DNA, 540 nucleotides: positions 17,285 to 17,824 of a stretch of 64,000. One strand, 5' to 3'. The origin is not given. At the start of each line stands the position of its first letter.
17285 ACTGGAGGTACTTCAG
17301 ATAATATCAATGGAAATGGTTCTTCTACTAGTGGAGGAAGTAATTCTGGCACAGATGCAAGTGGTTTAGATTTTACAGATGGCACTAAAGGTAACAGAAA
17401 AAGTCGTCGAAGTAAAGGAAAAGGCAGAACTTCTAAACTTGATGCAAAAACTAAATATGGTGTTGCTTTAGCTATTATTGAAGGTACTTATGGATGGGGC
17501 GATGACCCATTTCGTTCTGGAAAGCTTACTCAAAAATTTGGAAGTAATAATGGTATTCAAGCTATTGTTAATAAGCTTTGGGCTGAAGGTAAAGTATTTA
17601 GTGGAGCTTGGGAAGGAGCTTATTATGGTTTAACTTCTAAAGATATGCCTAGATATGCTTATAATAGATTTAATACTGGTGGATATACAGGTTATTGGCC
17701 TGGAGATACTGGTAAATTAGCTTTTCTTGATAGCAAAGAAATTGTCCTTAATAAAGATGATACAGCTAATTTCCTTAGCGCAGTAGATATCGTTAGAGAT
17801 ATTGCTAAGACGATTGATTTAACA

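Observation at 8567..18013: Exceptionally long tape measure protein (3148 aa), implying a very long tail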

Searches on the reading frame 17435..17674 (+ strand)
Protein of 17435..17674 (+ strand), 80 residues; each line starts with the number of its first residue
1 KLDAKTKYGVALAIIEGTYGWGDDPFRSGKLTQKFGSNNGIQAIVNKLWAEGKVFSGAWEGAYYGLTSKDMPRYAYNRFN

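Call 28: search_protein_families(library=pfam, alignment_id=A2, max_evalue=1)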
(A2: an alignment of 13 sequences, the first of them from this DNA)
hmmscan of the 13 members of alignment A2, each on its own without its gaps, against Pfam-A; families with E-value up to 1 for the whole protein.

A. member 1, seq(80 aa): 1 family
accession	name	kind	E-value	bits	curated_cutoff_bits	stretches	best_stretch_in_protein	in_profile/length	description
PF08230.16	CW_7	-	0.0012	18.9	25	1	10-48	3-39/40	CW_7 repeat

B. families by the number of members that match (of 13 scanned): 8 families
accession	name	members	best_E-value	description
PF08230.16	CW_7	5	6.7e-06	CW_7 repeat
PF13783.11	DUF4177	2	0.039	Domain of unknown function (DUF4177)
PF23112.1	PUB62-63_C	2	0.087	U-box protein 62/63 C-terminal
PF19750.4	DUF6237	1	0.0066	Family of unknown function (DUF6237)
PF07936.17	Defensin_4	1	0.074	Potassium-channel blocking toxin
PF07182.16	DUF1402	1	0.08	Protein of unknown function (DUF1402)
PF08784.17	RPA_C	1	0.22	Replication protein A C terminal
PF17778.7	BLACT_WH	1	0.25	Beta-lactamase associated winged helix domain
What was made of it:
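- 17462..17578 (+): Single diverged CW_7-type peptidoglycan-binding repeat (aa 2966-3004). Pfam CW_7 18.9 bits, E 0.0012, below the 25-bit cut-off (call 28).
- On CW_7 repeat (PF08230), peptidoglycan-binding: The window module scores 18.9 bits, E 0.0012 (call 28). 5 of 13 family members hit CW_7, best E 6.7e-6 (call 28).
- The window's own CW_7 score (18.9 bits) is below Pfam's cut-off (call 28). The window's score is below threshold (call 28).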

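Call 29: search_solved_structures(query=A2, max_evalue=10, show_alignments=3)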
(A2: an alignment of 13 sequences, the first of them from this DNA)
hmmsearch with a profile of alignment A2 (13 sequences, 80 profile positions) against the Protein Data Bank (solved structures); distinct sequences matched with E-value up to 10: 2.
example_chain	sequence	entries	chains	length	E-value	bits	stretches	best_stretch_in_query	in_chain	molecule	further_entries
4cvd_A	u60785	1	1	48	0.087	16.3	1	22-51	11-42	LYSOZYME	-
9tn7_A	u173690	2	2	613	0.74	13.3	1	25-75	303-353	Coenzyme F420 hydrogenase/dehydrogenase beta subunit domain protein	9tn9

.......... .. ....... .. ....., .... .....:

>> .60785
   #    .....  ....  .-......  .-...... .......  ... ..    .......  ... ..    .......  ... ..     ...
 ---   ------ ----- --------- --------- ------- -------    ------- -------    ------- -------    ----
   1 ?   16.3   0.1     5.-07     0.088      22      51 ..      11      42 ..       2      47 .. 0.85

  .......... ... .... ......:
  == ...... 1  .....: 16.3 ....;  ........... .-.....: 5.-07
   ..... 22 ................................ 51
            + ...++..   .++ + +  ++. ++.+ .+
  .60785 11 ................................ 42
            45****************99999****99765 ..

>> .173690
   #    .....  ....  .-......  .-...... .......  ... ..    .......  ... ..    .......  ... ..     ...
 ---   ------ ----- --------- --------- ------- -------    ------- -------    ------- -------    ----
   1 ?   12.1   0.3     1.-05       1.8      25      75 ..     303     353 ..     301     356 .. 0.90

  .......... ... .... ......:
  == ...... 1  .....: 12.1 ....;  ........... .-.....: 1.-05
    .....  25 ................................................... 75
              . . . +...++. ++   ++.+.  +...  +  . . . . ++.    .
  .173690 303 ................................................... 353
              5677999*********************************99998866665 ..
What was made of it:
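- On CW_7 repeat (PF08230), peptidoglycan-binding: The module profile's top PDB hit is 4CVD (call 29).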

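Call 78: search_protein_representatives(alignment_id=A2)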
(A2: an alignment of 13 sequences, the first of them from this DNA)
Query: 13 sequences, 80 profile positions. Proteins with E-value up to 0.001 (for the whole library): 461; up to 1e-10: 86; up to 1e-30: 0. The best 150 are listed.
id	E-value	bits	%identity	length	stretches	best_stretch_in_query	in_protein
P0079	8.4e-27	109.3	-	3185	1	1-80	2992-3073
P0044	5.9e-26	106.6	-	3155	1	1-80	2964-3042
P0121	9.5e-22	93.2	-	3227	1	1-80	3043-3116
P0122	8.2e-20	86.9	-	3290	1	1-80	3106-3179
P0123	2.8e-17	78.8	-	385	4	20-51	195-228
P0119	3.3e-17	78.6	-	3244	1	2-80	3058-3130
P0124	6.9e-17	77.6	-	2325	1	3-77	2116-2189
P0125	7.3e-17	77.5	-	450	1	1-80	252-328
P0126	9.2e-17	77.2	-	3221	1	2-80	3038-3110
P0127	2.1e-16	76.0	-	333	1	3-80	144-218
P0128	2.4e-16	75.8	-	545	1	4-80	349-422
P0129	3.4e-16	75.4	-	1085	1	2-80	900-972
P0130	4.6e-16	74.9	-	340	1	3-80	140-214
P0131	6.5e-16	74.4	-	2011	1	3-80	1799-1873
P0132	7.1e-16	74.3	-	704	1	1-80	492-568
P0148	1.5e-14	70.1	-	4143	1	3-80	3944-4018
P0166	1.8e-13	66.6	-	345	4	6-50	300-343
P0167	1.9e-13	66.5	-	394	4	21-51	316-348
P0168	3.0e-13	65.9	-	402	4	20-52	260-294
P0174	9.9e-13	64.3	-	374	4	21-50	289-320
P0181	2.3e-12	63.0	-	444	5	3-50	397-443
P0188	8.1e-12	61.3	-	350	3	5-53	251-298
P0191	1.6e-11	60.4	-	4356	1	4-80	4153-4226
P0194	2.0e-11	60.1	-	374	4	4-49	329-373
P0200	4.3e-11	59.0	-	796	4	21-51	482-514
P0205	2.1e-10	56.8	-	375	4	21-54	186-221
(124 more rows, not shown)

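Call 79: search_protein_families(library=pfam, proteins=[P0123, P0166, P0167, P0168, P0174, P0181, P0188, P0194, P0200, P0205], max_evalue=0.0001)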
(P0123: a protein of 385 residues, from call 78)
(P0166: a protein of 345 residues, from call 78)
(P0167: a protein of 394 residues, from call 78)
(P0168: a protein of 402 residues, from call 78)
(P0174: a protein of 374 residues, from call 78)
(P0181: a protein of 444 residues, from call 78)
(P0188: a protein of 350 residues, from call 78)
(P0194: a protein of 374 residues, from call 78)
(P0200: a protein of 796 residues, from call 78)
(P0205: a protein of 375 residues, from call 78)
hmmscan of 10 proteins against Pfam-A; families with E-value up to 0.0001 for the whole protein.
P0123 (385 aa): 4 families
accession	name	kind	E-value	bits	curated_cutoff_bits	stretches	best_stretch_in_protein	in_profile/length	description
PF08230.16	CW_7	-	1.4e-66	220.4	25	4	296-333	2-39/40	CW_7 repeat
PF01510.30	Amidase_2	-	8.1e-16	59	26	1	21-144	2-130/131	N-acetylmuramoyl-L-alanine amidase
PF18579.7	Raf1_HTH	-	1e-05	25.5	27.3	0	355-378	14-37/61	Rubisco accumulation factor 1 helix turn helix domain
PF00458.25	WHEP-TRS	-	1.6e-05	25.3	32.5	0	262-280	14-32/53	WHEP-TRS domain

P0166 (345 aa): 1 family
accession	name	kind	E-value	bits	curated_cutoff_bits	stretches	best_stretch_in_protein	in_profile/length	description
PF08230.16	CW_7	-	3e-57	190.5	25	4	202-237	3-38/40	CW_7 repeat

P0167 (394 aa): 2 families
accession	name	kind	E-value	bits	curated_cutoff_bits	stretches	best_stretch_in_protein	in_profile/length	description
PF08230.16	CW_7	-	2.1e-80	264.6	25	4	214-252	1-39/40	CW_7 repeat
PF01183.26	Glyco_hydro_25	-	1.5e-28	100.8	27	1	6-181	1-180/180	Glycosyl hydrolases family 25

P0168 (402 aa): 2 families
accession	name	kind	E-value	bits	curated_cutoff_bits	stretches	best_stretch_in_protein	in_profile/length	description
PF08230.16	CW_7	-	1.1e-66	220.7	25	4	309-347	2-40/40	CW_7 repeat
PF01510.30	Amidase_2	-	1e-08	36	26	1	8-169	4-130/131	N-acetylmuramoyl-L-alanine amidase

P0174 (374 aa): 2 families
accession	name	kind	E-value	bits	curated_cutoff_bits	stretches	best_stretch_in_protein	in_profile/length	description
PF08230.16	CW_7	-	1.2e-66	220.5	25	4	227-264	2-39/40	CW_7 repeat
PF01510.30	Amidase_2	-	1.5e-22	80.7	26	1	21-145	2-131/131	N-acetylmuramoyl-L-alanine amidase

P0181 (444 aa): 3 families
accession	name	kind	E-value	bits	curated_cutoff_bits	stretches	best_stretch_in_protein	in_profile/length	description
PF08230.16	CW_7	-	2.7e-79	261.1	25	5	356-394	2-40/40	CW_7 repeat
PF01520.23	Amidase_3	-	4.6e-42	144.4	27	1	4-173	1-173/174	N-acetylmuramoyl-L-alanine amidase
PF05028.20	PARG_cat_C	-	7.7e-05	22.8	26.3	0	327-370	131-172/207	Poly (ADP-ribose) glycohydrolase (PARG), Macro domain fold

P0188 (350 aa): 2 families
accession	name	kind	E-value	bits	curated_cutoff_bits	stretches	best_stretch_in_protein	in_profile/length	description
PF08230.16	CW_7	-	1.5e-34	117.9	25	3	195-234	1-40/40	CW_7 repeat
PF01510.30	Amidase_2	-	2.3e-13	51.1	26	1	24-145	6-130/131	N-acetylmuramoyl-L-alanine amidase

P0194 (374 aa): 2 families
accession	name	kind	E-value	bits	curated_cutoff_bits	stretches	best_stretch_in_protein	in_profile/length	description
PF08230.16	CW_7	-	4.4e-62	206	25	4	232-269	2-39/40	CW_7 repeat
PF01510.30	Amidase_2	-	2.9e-15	57.2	26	1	22-144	3-130/131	N-acetylmuramoyl-L-alanine amidase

P0200 (796 aa): 3 families
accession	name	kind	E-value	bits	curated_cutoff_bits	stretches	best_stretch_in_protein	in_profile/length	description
PF08230.16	CW_7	-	7.7e-77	253.2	25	5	543-581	2-40/40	CW_7 repeat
PF01510.30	Amidase_2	-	5.8e-11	43.3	26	1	122-251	3-130/131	N-acetylmuramoyl-L-alanine amidase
PF21290.4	UBA_BIRC2-3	-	8.7e-07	29.4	27.2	0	561-584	28-51/53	BIRC2/3-like, UBA domain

P0205 (375 aa): 2 families
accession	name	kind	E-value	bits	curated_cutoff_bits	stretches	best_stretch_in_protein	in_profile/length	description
PF08230.16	CW_7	-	1.9e-69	229.6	25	4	336-374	1-39/40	CW_7 repeat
PF01510.30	Amidase_2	-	7.7e-21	75.2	26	1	24-139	4-130/131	N-acetylmuramoyl-L-alanine amidase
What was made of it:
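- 17462..17578 (+): A profile of the module from 13 TMPs retrieves genuine CW_7 lysins at E 1e-17 to 1e-10 (calls 78, 79).
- Profile hits to Amidase_2, Amidase_3 and GH25 lysins with 3-5 CW_7 repeats; 10 of 10 tested (calls 78, 79). Only one repeat is present, whereas lysins use 3-5 (call 79).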

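Call 84: search_protein_families(library=pfam, proteins=[P0124, P0131, P0148, P0129], max_evalue=0.0001)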
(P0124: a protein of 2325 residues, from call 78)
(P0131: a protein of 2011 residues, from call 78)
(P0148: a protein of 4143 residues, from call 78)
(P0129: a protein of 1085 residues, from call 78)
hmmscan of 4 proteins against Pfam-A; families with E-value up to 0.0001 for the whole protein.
P0124 (2325 aa): 2 families
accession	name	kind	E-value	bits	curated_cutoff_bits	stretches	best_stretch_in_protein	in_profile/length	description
PF10145.14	PhageMin_Tail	-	2.6e-16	60.5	33.2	1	2-116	94-201/201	Phage-related minor tail protein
PF08230.16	CW_7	-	9.5e-07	28.9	25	1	2123-2162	3-40/40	CW_7 repeat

P0131 (2011 aa): 1 family
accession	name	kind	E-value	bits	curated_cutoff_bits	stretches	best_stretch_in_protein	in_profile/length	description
PF08230.16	CW_7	-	3.9e-08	33.3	25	1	1817-1844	12-39/40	CW_7 repeat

P0148 (4143 aa): 2 families
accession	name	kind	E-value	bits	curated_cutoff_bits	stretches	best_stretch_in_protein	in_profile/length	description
PF10145.14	PhageMin_Tail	-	3.2e-17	63.5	33.2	1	1377-1592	5-201/201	Phage-related minor tail protein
PF08230.16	CW_7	-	3.4e-06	27.1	25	1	3962-3988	12-38/40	CW_7 repeat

P0129 (1085 aa): 0 families
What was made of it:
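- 17462..17578 (+): Related TMPs pass the cut-off at the same position (call 84).
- On CW_7 repeat (PF08230), peptidoglycan-binding: Equivalent modules in related TMPs score 27.1-33.3 bits (call 84).
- Related TMPs score 27-33 bits at the same distance from the C-terminus (call 84). The module is found about 110-140 aa from the C-terminus in TMPs of 1000-4356 aa (calls 78, 84).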
